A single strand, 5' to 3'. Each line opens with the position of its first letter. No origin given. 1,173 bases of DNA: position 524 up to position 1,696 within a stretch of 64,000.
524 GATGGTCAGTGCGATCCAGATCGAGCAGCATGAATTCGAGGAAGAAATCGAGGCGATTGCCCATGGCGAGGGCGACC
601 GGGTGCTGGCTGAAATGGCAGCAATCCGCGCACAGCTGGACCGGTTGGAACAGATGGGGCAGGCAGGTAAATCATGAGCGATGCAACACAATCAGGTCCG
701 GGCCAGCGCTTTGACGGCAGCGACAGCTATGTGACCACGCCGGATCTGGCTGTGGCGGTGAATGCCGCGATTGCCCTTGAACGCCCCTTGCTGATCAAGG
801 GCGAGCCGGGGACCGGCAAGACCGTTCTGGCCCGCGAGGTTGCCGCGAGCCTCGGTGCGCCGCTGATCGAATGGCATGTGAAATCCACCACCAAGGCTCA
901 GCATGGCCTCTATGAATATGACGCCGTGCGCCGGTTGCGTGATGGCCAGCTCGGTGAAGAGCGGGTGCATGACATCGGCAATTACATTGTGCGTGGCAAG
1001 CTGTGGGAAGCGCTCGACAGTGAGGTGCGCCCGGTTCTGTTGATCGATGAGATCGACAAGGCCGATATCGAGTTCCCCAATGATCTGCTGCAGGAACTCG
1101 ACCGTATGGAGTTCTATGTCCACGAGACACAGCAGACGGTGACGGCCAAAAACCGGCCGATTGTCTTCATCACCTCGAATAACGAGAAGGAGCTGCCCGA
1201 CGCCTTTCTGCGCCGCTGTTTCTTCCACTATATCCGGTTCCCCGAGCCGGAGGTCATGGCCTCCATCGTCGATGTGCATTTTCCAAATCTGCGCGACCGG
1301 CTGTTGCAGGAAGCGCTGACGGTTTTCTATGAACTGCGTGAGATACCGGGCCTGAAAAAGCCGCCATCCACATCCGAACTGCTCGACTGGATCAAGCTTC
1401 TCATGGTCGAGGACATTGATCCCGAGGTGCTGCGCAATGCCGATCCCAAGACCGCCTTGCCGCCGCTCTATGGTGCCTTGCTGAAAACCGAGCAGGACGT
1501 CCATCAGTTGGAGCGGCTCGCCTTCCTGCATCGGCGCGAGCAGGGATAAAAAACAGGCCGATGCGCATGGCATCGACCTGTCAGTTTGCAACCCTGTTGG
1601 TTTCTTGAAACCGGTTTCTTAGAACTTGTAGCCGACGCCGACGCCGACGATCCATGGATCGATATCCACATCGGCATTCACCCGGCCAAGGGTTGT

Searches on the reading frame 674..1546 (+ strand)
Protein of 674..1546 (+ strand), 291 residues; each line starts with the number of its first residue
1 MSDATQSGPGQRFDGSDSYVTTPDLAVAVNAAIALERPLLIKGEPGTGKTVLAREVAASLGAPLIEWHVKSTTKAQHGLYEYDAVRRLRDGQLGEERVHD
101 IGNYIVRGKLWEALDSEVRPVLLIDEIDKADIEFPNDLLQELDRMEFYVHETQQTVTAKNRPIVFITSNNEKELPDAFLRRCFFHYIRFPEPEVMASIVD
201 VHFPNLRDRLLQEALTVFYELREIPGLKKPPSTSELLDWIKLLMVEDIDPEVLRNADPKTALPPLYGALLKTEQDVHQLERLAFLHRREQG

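Call 3: search_protein_families(library=pfam, proteins=[window:674-1546:+], max_evalue=0.01)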
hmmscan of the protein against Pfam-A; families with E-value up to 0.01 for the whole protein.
window:674-1546:+ (291 aa): 15 families
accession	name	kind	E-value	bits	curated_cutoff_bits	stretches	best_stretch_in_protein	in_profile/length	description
PF00004.35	AAA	-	2e-12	48.2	21.2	1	39-189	1-129/131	ATPase family associated with various cellular activities (AAA)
PF07728.20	AAA_5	-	8.5e-11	42.5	22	1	38-181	1-138/139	AAA domain (dynein-related subfamily)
PF13401.12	AAA_22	-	2.6e-08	34.7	27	1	37-145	6-108/130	AAA domain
PF07724.20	AAA_2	-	4.1e-08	33.9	27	1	40-171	7-126/166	AAA domain (Cdc48 subfamily)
PF00158.32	Sigma54_activat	-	6.8e-06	26.3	20.2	0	28-57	14-43/168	Sigma-54 interaction domain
PF13191.12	AAA_16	-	1.4e-05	26.1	32.6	1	37-131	25-145/167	AAA ATPase domain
PF20030.5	bpMoxR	-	0.00019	21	27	1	31-96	27-90/205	MoxR domain in the MoxR-vWA-beta-propeller ternary systems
PF20720.3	nSTAND3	-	0.00081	19.6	27.2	1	19-60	1-41/155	Novel STAND NTPase 3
PF13245.12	AAA_19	-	0.0011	19.6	25.1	1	33-145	8-117/134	AAA domain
PF02367.23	TsaE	-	0.003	17.9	26.6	1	22-73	7-55/128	Threonylcarbamoyl adenosine biosynthesis protein TsaE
PF01078.27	Mg_chelatase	-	0.0037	17.1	20.3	0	27-60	13-46/207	Magnesium chelatase, subunit ChlI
PF13238.12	AAA_18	-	0.0056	17.6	29.4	0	40-82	2-25/128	AAA domain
PF24883.2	NPHP3_N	-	0.0066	17.1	24.8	0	39-60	25-46/164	Nephrocystin 3, N-terminal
PF09848.15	SLFN-g3_helicase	-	0.0074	16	24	1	39-70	4-26/354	Schlafen group 3, DNA/RNA helicase domain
PF07726.17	AAA_3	-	0.0091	16.3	27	0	39-62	2-25/131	ATPase family associated with various cellular activities (AAA)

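Call 5: search_protein_families(library=ncbifam, proteins=[window:674-1546:+], max_evalue=0.01)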
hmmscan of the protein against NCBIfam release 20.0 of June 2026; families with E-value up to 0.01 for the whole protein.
window:674-1546:+ (291 aa): 12 families
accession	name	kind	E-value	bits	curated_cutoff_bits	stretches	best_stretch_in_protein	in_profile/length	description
NF047784.1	MadB_ATPase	equivalog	2.9e-34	118.6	475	2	104-242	124-260/298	MadB family AAA-type ATPase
NF042959.1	IteA_antiphage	equivalog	1.5e-06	27.7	510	1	30-66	119-155/367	anti-phage ATPase IteA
TIGR02639.1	ClpA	equivalog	1.2e-05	23.7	993.15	1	39-170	490-606/734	ATP-dependent Clp protease ATP-binding subunit ClpA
NF003069.1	PRK03992.1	subfamily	0.0014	17.9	500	1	37-65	166-194/379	proteasome-activating nucleotidase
TIGR01241.2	FtsH_fam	equivalog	0.0027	16.5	600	1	39-63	198-222/598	ATP-dependent zinc metalloprotease FtsH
TIGR01242.2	TIGR01242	subfamily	0.0034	16.4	500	1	36-65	148-177/362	proteasome-activating nucleotidase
TIGR03346.1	chaperone_ClpB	equivalog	0.0035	15.7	1232.1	0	107-169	656-716/853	ATP-dependent chaperone ClpB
TIGR02031.1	BchD-ChlD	equivalog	0.0039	16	499.55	1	39-184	19-160/608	magnesium chelatase ATPase subunit D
NF003229.0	PRK04195.1-5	equivalog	0.0042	15.8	280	0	36-67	44-75/413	replication factor C large subunit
TIGR02928.1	TIGR02928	subfamily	0.0071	15.2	181.3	0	39-146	43-157/366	orc1/cdc6 family replication initiation protein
TIGR01650.1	PD_CobS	equivalog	0.0075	15.5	558.55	0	18-85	46-112/327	cobaltochelatase subunit CobS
NF038308.1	RNA_repair_RtcR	equivalog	0.0089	14.9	650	0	32-56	200-224/530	RNA repair transcriptional activator RtcR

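Call 7: find_encoding_contigs(protein=window:674-1546:+, flank=10000, max_places=10)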
Protein window:674-1546:+ (291 aa): 23 contigs read that carry it; 1 place shown.
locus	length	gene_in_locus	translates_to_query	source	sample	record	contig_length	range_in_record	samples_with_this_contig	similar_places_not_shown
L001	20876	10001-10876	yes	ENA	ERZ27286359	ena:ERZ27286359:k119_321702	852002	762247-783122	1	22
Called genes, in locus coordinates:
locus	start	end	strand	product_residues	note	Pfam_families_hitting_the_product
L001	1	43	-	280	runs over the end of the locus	PF00813:FliP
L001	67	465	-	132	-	-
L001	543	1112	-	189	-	PF01312:Bac_export_2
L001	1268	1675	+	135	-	-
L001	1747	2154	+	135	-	PF00460:Flg_bb_rod, PF06429:Flg_bbr_C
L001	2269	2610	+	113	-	PF02049:FliE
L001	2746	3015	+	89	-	PF01313:Bac_export_3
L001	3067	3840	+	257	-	PF01311:Bac_export_1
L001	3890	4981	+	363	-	PF01312:Bac_export_2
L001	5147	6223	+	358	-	PF00154:RecA_N, PF08423:Rad51, PF06745:ATPase, PF21096:RecA_C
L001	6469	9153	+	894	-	PF01411:tRNA-synt_2c, PF07973:tRNA_SAD, PF02272:DHHA1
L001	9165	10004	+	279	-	PF00520:Ion_trans, PF08016:PKD_channel (weak)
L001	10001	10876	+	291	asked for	PF00158:Sigma54_activat (faint), PF13191:AAA_16 (faint), PF07724:AAA_2, PF13401:AAA_22, PF00004:AAA, PF07728:AAA_5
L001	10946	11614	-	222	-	PF13505:OMP_b-brl, PF03922:OmpW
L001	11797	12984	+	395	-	PF05762:VWA_CoxE (faint)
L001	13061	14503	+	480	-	-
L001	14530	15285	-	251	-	-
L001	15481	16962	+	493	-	PF00180:Iso_dh, PF18324:Isocitrate_DH_C_bact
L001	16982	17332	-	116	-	PF10984:DUF2794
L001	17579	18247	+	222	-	-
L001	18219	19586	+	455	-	PF01011:PQQ (faint), PF25293:Beta-prop_EMC1_N (faint), PF13360:PQQ_2, PF13570:Beta-prop_ACSF4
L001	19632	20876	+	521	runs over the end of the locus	PF00005:ABC_tran (faint), PF01926:MMR_HSR1, PF02421:FeoB_N, PF00009:GTP_EFTU, PF01926:MMR_HSR1, PF02421:FeoB_N, PF04548:AIG1 (weak), PF14714:KH_dom-like, +3 more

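Call 10: find_homologous_proteins(query=L001:9165-10001:+, max_evalue=1e-10)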
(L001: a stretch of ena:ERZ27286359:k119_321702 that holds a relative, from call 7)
Query L001:9165-10001:+ (279 aa): 8000 proteins with E <= 1e-10 among 8000 candidates; the best 120 are listed.
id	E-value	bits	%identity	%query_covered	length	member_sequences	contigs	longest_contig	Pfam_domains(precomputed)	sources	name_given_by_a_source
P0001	5.6e-177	605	100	100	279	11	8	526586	PF08016.19,PF00520.38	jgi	-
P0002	2.9e-132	458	78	98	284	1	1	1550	PF00520.38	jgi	jgi:voltage-gated sodium channel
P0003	3.1e-115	402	69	96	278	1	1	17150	PF08016.19,PF00520.38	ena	-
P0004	2.4e-112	393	72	92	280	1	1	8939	PF00520.38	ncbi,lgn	ncbi:MAG: ion transporter [Pseudomonadota bacterium]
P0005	4.7e-110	385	67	93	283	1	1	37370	PF08016.19,PF00520.38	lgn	-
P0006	8.3e-110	385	68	93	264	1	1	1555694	PF08016.19,PF00520.38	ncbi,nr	ncbi:MAG: ion transporter [Alphaproteobacteria bacterium]|nr:ion transporter [Alphaproteobacteria ba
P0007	1.4e-109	384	67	94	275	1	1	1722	PF00520.38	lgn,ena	-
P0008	4.8e-85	303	57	94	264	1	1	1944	PF00520.38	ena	-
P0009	8.3e-84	299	56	95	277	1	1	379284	PF08016.19,PF00520.38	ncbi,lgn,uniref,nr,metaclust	ncbi:Voltage-gated sodium channel subunit [Caenispirillum salinarum AK4]|uniref:Voltage-gated sodium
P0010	1.4e-83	299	55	96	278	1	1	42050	PF08016.19,PF00520.38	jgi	-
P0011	6.8e-83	296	49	89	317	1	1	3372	PF20570.4,PF00520.38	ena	-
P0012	8.7e-83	296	55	92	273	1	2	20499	PF08016.19,PF00520.38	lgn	-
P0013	3.1e-82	294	54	94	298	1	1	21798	PF08016.19,PF00520.38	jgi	jgi:voltage-gated sodium channel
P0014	1.2e-81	292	55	95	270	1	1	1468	PF08016.19,PF00520.38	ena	-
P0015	1.5e-81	292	53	98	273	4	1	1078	PF08016.19,PF00520.38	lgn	-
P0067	7.7e-79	283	54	93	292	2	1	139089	PF08016.19,PF00520.38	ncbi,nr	ncbi:MAG: ion transporter [Alphaproteobacteria bacterium]|nr:ion transporter [Alphaproteobacteria ba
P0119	5.5e-78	280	53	93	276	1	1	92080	PF08016.19,PF00520.38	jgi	jgi:voltage-gated sodium channel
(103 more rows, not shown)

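Call 11: find_encoding_contigs(protein=P0006, flank=8000, max_places=2)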
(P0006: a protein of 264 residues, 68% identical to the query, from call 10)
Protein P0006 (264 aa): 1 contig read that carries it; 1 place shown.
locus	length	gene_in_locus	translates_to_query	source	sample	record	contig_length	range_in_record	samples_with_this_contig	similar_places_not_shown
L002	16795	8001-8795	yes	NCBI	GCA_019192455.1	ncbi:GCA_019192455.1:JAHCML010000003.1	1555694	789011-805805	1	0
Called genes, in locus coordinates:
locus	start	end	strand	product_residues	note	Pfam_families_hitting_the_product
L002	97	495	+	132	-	PF00460:Flg_bb_rod (faint)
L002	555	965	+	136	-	PF00460:Flg_bb_rod (weak), PF06429:Flg_bbr_C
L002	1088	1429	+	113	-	PF02049:FliE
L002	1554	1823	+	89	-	PF01313:Bac_export_3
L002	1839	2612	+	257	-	PF01311:Bac_export_1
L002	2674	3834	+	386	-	PF01312:Bac_export_2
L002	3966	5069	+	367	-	PF00154:RecA_N, PF08423:Rad51 (weak), PF06745:ATPase (weak), PF21096:RecA_C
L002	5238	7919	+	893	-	PF01411:tRNA-synt_2c, PF07973:tRNA_SAD, PF02272:DHHA1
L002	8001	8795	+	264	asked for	PF00520:Ion_trans, PF08016:PKD_channel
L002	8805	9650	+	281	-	PF00158:Sigma54_activat (faint), PF13191:AAA_16 (faint), PF07724:AAA_2, PF13401:AAA_22 (weak), PF00004:AAA, PF07728:AAA_5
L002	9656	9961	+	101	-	PF07978:NIPSNAP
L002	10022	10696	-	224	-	PF13505:OMP_b-brl, PF03922:OmpW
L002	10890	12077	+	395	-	PF05762:VWA_CoxE (faint)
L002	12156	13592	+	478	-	-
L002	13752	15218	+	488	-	-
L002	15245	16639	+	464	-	-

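Call 12: find_encoding_contigs(protein=P0005, flank=8000, max_places=2)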
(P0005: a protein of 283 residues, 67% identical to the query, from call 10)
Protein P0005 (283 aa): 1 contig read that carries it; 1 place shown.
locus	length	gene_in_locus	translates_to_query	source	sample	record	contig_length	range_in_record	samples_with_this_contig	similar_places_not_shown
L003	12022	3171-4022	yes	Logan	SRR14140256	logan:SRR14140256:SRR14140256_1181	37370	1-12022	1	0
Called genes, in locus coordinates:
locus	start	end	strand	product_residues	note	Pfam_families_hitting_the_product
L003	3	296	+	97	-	?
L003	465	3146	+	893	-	PF01411:tRNA-synt_2c, PF07973:tRNA_SAD, PF02272:DHHA1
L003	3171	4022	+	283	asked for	PF00520:Ion_trans, PF08016:PKD_channel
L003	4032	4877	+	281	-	PF00158:Sigma54_activat (faint), PF13191:AAA_16 (faint), PF07724:AAA_2, PF13401:AAA_22 (weak), PF00004:AAA, PF07728:AAA_5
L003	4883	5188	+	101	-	PF07978:NIPSNAP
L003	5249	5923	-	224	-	PF13505:OMP_b-brl, PF03922:OmpW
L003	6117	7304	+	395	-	PF05762:VWA_CoxE (faint)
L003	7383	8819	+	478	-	-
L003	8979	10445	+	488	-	-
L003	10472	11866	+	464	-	-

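Call 13: find_encoding_contigs(protein=P0009, flank=8000, max_places=2)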
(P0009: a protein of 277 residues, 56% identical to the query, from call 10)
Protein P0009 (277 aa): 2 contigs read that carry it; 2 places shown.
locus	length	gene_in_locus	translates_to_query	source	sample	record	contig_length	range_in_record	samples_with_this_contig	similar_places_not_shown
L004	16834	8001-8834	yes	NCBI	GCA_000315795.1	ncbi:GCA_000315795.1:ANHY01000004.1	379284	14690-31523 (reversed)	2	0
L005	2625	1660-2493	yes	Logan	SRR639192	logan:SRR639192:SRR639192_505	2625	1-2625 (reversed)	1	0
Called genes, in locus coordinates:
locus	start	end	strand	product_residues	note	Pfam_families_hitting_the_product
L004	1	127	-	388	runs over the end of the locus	-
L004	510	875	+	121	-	PF02482:Ribosomal_S30AE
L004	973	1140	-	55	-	-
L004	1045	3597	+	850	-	PF22527:DEXQc_Suv3, PF00271:Helicase_C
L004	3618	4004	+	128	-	PF01479:S4, PF28601:HSP15_C (faint)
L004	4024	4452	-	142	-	-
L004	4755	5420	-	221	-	PF02798:GST_N, PF13417:GST_N_3, PF13409:GST_N_2, PF00043:GST_C (weak)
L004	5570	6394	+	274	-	PF01209:Ubie_methyltran, PF13847:Methyltransf_31, PF08242:Methyltransf_12 (weak), PF08241:Methyltransf_11, PF13649:Methyltransf_25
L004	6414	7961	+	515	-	PF03109:ABC1, PF27536:UbiB_helical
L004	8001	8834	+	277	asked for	PF00520:Ion_trans, PF08016:PKD_channel (weak)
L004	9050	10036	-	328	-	PF00389:2-Hacid_dh, PF02826:2-Hacid_dh_C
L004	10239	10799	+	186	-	PF06347:SH3_4, PF08239:SH3_3 (faint), PF06347:SH3_4 (weak)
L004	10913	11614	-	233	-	-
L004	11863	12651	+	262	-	PF00561:Abhydrolase_1, PF12146:Hydrolase_4 (faint), PF12697:Abhydrolase_6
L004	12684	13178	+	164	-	PF04828:GFA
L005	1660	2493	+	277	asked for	PF00520:Ion_trans, PF08016:PKD_channel (weak)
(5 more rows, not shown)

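Call 14: find_homologous_proteins(query=window:674-1546:+, max_evalue=1e-10)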
Query window:674-1546:+ (291 aa): 8000 proteins with E <= 1e-10 among 8000 candidates; the best 120 are listed.
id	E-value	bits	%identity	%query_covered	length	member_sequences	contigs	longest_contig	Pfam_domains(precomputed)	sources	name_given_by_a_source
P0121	1.1e-190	650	100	100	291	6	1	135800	PF00158.33,PF07724.21,PF00004.36,PF13401.13,PF07728.21,PF13191.13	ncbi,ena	-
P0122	2.2e-172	590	-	-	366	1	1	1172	PF00158.33,PF07724.21,PF00004.36,PF13401.13,PF07728.21,PF13191.13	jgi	jgi:MoxR-like ATPase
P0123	2.6e-167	573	90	96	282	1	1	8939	PF00158.33,PF07724.21,PF00004.36,PF13401.13,PF07728.21,PF13191.13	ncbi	ncbi:MAG: MoxR family ATPase [Pseudomonadota bacterium]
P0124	3.1e-167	573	91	96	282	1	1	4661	PF00158.33,PF07724.21,PF00004.36,PF13401.13,PF07728.21,PF13191.13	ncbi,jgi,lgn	-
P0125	5.4e-163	559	88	96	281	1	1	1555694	PF00158.33,PF07724.21,PF00004.36,PF13401.13,PF07728.21,PF13191.13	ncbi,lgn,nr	ncbi:MAG: MoxR family ATPase [Alphaproteobacteria bacterium]|nr:MoxR family ATPase [Alphaproteobacte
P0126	4.1e-148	510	79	97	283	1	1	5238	PF00004.36,PF13401.13,PF07728.21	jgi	jgi:MoxR-like ATPase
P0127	4.6e-147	507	77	100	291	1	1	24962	PF07724.21,PF00004.36,PF13401.13,PF07728.21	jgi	-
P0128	5.1e-147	507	79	96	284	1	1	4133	PF00004.36,PF13401.13,PF07728.21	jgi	jgi:MoxR-like ATPase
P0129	5.9e-147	506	80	96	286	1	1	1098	PF07724.21,PF00004.36,PF13401.13,PF07728.21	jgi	-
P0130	7.5e-147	506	78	96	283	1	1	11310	PF07724.21,PF00004.36,PF13401.13,PF07728.21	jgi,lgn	-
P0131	1.4e-146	505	79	96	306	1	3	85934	PF00004.36,PF13401.13,PF07728.21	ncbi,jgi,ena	jgi:MoxR-like ATPase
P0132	1.7e-146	505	78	96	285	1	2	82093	PF00004.36,PF13401.13,PF07728.21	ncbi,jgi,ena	jgi:MoxR-like ATPase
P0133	2.4e-146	504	79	96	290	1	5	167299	PF00004.36,PF13401.13,PF07728.21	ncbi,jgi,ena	jgi:MoxR-like ATPase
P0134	2.8e-146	504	77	100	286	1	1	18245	PF00004.36,PF13401.13,PF07728.21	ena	-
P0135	3.0e-146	504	77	98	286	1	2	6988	PF00004.36,PF13401.13,PF07728.21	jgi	jgi:MoxR-like ATPase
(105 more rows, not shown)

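Call 15: find_related_loci(query=window:674-1546:+, collection=genome_contigs, flank=8000)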
Query window:674-1546:+ (291 aa) in genome_contigs; peptide patterns used: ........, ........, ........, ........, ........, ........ (x = any residue, [..] = any of these).
600 stretches matched a pattern (row limit reached: there are more); 598 encode a relative of the query (tblastn E <= 1e-3); the best 80 are kept; 80 distinct loci.
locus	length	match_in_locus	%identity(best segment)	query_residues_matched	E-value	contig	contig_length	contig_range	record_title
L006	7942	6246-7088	78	9-289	7e-147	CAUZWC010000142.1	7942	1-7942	MAG: Alphaproteobacteria bacterium isolate CBN3_323.74 genome assembly, contig: Ga0302135_10004742, whole genome shotgun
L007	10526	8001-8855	76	5-289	1e-146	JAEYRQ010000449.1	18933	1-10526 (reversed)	MAG: Proteobacteria bacterium isolate OH_CBB_66 k127_706897, whole genome shotgun sequence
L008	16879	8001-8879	73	3-289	3e-146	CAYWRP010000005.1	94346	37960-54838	MAG TPA_asm: uncultured Rhodospirillaceae bacterium isolate SRP141376_co4_112 genome assembly, contig: NODE_360_length_9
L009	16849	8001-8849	75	9-291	2e-144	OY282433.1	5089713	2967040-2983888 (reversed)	MAG: uncultured Gammaproteobacteria bacterium genome assembly, chromosome: 1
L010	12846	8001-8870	73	4-289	5e-144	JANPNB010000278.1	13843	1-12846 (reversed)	MAG: Alphaproteobacteria bacterium isolate VAR_87_metabat_386 VAR_87_k141_871539, whole genome shotgun sequence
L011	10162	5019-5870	74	5-288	3e-143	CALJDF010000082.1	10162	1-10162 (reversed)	MAG: uncultured Alphaproteobacteria bacterium isolate S1_Bin_Bin_88_1_1 genome assembly, contig: c_000000017633, whole g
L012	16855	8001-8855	75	7-285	5e-143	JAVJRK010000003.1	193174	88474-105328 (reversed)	MAG: Rhodospirillales bacterium isolate D1-CHI-22 k141_13200, whole genome shotgun sequence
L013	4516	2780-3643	72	4-291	2e-145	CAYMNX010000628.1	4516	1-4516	MAG TPA_asm: uncultured Rhizobiaceae bacterium isolate binchicken_co84_120 genome assembly, contig: k141_37707, whole ge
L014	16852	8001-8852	75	5-288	7e-143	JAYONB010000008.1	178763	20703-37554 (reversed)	MAG: Alphaproteobacteria bacterium isolate 139570_S171_metabat_bins_2.tsv.191 NODE_29_length_178763_cov_16.485826, whole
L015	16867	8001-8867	72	1-289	9e-143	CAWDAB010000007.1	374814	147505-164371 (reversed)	MAG: uncultured Alphaproteobacteria bacterium isolate MFD01721.bin.1.113 genome assembly, contig: contig_21750, whole ge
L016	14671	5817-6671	73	5-289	2e-142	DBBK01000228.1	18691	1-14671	MAG TPA_asm: Brevundimonas sp. UBA986 UBA986_contig_16079, whole genome shotgun sequence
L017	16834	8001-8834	75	12-289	5e-142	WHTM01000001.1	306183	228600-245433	MAG: Hyphomicrobiales bacterium isolate Dino_bin37 NODE_10_length_306183_cov_4.4804, whole genome shotgun sequence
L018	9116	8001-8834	75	12-289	4e-142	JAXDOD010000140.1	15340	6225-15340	MAG: Alphaproteobacteria bacterium isolate BP_680 scaffold_1941793, whole genome shotgun sequence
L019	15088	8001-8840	75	6-285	5e-142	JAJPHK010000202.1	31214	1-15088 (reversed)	MAG: Alphaproteobacteria bacterium isolate Centralia_MAG_164 k107_14053345, whole genome shotgun sequence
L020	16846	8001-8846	73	10-291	3e-141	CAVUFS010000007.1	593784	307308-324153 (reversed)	MAG: uncultured Alphaproteobacteria bacterium isolate MFD04967.bin.1.129 genome assembly, contig: contig_32612, whole ge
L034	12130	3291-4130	73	12-291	3e-140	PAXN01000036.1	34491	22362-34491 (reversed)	MAG: Rhodospirillaceae bacterium isolate SAT126 250768, whole genome shotgun sequence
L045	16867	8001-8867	73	3-290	1e-138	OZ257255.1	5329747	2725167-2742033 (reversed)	MAG: Rhodospirillaceae bacterium isolate 33f73c23-9319-4729-b8dc-0acde0dde0e5 genome assembly, chromosome: 1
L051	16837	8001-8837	71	12-290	3e-138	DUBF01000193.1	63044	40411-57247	MAG TPA_asm: Rhodospirillales bacterium isolate UWMA-0295 NODE_721_length_63044_cov_0.124744, whole genome shotgun seque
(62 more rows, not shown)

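Call 18: find_encoding_contigs(protein=P0003, flank=6000, max_places=1)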
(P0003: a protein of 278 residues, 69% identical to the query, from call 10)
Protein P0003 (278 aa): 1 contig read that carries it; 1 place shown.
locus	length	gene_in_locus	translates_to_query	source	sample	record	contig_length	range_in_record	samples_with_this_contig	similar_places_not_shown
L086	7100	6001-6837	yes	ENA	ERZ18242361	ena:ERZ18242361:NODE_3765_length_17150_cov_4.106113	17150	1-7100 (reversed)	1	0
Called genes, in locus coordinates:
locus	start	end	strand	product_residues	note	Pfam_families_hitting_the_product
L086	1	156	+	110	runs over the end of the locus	-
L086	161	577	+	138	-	PF01311:Bac_export_1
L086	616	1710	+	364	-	PF01312:Bac_export_2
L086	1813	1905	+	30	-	-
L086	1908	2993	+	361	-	PF00154:RecA_N, PF08423:Rad51, PF06745:ATPase (weak), PF21096:RecA_C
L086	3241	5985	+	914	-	PF01411:tRNA-synt_2c, PF07973:tRNA_SAD, PF02272:DHHA1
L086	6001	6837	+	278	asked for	PF00520:Ion_trans, PF08016:PKD_channel (faint)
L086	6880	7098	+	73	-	?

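Call 19: find_encoding_contigs(protein=P0010, flank=6000, max_places=1)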
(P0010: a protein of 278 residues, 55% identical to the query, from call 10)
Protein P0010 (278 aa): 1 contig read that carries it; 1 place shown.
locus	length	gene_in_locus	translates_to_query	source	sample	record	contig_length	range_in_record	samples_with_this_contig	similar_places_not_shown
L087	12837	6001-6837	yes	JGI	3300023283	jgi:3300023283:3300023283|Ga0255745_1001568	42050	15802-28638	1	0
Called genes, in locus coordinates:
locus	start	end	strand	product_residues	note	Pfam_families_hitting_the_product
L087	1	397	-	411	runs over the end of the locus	PF02515:CoA_transf_3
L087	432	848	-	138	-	PF00903:Glyoxalase, PF18029:Glyoxalase_6, PF22677:Ble-like_N (faint)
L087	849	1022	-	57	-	-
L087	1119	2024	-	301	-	PF13354:Beta-lactamase2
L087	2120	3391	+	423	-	PF03219:TLC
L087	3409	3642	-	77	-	-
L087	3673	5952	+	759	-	PF07690:MFS_1 (weak), PF03219:TLC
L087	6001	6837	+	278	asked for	PF00520:Ion_trans, PF08016:PKD_channel (faint)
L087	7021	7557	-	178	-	-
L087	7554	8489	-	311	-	PF00781:DAGK_cat, PF19279:YegS_C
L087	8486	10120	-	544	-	PF00501:AMP-binding, PF13193:AMP-binding_C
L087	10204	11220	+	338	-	PF00248:Aldo_ket_red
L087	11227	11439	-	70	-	-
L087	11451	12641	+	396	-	PF00557:Peptidase_M24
